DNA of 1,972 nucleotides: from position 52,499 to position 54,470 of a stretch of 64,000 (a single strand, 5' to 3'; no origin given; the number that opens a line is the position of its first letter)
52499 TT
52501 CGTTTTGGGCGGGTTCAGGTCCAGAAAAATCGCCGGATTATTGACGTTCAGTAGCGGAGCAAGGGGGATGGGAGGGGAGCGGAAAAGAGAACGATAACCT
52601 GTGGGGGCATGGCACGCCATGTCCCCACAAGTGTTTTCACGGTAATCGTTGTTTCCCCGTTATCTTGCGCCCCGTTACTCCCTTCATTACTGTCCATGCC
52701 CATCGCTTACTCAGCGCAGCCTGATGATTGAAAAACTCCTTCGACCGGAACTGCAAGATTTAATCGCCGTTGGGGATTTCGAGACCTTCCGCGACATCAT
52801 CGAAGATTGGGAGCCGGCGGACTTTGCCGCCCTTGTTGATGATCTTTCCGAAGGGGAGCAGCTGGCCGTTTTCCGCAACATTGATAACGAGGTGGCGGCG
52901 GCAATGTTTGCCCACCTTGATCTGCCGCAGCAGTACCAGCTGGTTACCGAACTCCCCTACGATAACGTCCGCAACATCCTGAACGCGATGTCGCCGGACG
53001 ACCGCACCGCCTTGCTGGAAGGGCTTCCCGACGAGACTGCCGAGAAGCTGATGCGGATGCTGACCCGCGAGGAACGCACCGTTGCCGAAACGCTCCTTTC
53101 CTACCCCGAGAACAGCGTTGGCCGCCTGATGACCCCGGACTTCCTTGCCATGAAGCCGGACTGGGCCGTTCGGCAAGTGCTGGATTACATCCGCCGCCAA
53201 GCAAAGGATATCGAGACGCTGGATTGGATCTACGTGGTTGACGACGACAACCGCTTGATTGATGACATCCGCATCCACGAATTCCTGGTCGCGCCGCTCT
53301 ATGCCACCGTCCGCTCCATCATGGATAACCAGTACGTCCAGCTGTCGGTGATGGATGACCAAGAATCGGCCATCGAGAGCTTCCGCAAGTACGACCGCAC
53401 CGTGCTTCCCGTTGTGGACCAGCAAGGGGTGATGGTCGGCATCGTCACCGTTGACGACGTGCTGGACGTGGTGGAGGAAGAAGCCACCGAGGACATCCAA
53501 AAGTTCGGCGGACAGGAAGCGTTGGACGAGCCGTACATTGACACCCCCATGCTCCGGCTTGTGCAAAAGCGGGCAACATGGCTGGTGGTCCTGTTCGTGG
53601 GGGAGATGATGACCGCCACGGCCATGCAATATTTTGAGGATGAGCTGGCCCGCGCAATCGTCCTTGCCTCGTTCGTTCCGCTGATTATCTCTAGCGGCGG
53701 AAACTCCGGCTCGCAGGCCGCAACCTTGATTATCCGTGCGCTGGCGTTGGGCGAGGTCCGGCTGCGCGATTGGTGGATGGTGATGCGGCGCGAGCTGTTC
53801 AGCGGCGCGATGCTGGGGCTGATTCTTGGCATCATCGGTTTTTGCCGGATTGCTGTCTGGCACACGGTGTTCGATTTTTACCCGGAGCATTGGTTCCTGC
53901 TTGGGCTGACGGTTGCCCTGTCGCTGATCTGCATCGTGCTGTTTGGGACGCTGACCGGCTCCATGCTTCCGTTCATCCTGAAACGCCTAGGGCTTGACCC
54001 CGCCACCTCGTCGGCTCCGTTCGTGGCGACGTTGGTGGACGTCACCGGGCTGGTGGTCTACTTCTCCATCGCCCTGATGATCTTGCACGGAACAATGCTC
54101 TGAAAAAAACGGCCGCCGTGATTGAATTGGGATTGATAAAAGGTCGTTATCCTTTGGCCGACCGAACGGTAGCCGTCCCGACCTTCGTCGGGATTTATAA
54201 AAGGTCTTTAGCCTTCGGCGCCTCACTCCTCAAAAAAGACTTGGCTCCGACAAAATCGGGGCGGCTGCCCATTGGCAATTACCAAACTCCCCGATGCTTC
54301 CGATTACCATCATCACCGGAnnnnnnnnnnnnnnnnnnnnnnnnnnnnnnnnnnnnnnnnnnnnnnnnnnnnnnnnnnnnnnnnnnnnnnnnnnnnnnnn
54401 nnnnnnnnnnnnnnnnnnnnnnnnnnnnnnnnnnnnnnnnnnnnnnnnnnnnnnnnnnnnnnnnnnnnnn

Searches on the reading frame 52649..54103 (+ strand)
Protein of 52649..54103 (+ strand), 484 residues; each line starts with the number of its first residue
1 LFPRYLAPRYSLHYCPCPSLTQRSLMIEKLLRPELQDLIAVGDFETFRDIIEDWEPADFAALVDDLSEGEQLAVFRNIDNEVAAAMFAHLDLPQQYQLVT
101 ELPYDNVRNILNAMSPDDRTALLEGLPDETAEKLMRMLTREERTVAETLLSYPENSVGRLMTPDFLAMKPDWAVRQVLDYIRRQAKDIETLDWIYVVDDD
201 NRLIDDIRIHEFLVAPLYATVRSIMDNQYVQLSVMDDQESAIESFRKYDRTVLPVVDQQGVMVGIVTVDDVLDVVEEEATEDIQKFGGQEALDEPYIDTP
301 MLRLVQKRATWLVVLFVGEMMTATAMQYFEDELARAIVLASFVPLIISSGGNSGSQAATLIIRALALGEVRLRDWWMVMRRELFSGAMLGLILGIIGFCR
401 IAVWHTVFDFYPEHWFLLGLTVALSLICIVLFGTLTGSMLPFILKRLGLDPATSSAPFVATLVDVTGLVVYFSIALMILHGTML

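Call 9: search_protein_families(library=pfam, proteins=[window:52649-54103:+])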
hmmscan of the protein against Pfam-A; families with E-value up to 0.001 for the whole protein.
window:52649-54103:+ (484 aa): 3 families
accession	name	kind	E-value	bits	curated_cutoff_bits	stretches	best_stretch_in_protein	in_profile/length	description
PF01769.21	MgtE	-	9.7e-39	132.9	27.6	1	343-474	1-125/125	Divalent cation transporter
PF03448.22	MgtE_N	-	5.8e-23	81.8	25.9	1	55-155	2-102/102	MgtE intracellular N domain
PF00571.33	CBS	-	1.6e-11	44.8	24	1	221-276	1-56/57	CBS domain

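Call 69: find_encoding_contigs(protein=window:52724-54103:+, flank=1500, max_places=10)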
Protein window:52724-54103:+ (459 aa): 23 contigs read that carry it; 6 places shown.
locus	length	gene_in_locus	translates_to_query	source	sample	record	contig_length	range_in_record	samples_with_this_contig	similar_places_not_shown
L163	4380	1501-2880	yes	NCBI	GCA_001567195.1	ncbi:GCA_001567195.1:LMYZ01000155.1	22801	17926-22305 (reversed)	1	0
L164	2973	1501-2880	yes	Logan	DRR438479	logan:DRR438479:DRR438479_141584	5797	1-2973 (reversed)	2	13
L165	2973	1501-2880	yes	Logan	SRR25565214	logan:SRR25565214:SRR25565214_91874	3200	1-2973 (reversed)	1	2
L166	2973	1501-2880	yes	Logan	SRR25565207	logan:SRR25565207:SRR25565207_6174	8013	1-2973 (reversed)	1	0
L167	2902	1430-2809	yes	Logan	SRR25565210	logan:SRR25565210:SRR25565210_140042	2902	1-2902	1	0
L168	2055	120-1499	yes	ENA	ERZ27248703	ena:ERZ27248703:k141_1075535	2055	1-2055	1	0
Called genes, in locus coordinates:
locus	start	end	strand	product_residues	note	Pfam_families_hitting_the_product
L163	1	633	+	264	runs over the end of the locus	PF00582:Usp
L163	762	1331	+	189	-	PF00011:HSP20, PF17886:ArsA_HSP20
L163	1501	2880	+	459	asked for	PF03448:MgtE_N, PF00571:CBS (weak), PF01769:MgtE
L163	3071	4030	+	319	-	PF02492:cobW, PF07683:CobW_C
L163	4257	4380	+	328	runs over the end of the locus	PF05138:PaaA_PaaC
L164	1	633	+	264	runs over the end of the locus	PF00582:Usp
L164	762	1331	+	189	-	PF00011:HSP20, PF17886:ArsA_HSP20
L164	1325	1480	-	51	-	-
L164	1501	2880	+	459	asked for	PF03448:MgtE_N, PF00571:CBS (weak), PF01769:MgtE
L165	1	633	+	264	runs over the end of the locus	PF00582:Usp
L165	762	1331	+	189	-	PF00011:HSP20, PF17886:ArsA_HSP20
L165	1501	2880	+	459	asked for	PF03448:MgtE_N, PF00571:CBS (weak), PF01769:MgtE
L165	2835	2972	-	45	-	?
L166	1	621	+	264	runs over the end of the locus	PF00582:Usp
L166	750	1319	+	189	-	PF00011:HSP20, PF17886:ArsA_HSP20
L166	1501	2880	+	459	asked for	PF03448:MgtE_N, PF00571:CBS (weak), PF01769:MgtE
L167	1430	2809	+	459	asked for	PF03448:MgtE_N, PF00571:CBS (weak), PF01769:MgtE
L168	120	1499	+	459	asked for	PF03448:MgtE_N, PF00571:CBS (weak), PF01769:MgtE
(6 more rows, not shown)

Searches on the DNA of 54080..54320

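Call 20: search_rna_families(source=window, start=54080, end=54320, threshold=evalue, max_evalue=10)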
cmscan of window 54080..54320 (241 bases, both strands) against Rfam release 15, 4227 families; matches with E-value up to 10: 0.
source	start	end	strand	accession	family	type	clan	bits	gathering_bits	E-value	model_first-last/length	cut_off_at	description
